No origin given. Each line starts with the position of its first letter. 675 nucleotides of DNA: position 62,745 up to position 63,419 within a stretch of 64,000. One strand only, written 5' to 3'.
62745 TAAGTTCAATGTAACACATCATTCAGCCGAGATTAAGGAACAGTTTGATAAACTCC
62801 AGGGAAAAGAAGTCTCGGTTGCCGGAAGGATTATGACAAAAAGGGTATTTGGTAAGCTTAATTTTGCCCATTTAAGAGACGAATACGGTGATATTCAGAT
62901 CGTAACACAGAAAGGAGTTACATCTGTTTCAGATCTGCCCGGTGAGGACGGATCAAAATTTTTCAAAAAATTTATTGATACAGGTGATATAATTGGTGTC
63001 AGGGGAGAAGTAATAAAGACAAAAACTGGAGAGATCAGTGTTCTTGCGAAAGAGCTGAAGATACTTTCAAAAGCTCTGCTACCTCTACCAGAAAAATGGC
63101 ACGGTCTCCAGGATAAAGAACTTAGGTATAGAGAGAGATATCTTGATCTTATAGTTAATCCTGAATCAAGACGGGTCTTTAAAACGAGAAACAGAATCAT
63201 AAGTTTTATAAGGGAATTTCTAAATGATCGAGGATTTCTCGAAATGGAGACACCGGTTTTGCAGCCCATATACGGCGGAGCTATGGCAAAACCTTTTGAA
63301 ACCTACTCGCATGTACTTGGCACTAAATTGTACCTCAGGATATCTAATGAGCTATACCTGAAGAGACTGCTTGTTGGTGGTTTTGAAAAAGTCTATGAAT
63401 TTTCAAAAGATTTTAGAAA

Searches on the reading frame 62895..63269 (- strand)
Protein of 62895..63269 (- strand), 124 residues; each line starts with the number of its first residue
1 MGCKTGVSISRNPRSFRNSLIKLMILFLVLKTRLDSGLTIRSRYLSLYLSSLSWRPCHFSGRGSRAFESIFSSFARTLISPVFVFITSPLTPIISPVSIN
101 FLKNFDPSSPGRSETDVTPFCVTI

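Call 62: find_encoding_contigs(protein=window:62895-63269:-, flank=10000, max_places=4)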
Protein window:62895-63269:- (124 aa): no gene with exactly this product is on record in the collection.

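Call 94: search_protein_families(library=pfam, proteins=[window:62895-63269:-], max_evalue=0.00001)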
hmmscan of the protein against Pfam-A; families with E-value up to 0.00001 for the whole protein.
window:62895-63269:- (124 aa): 0 families
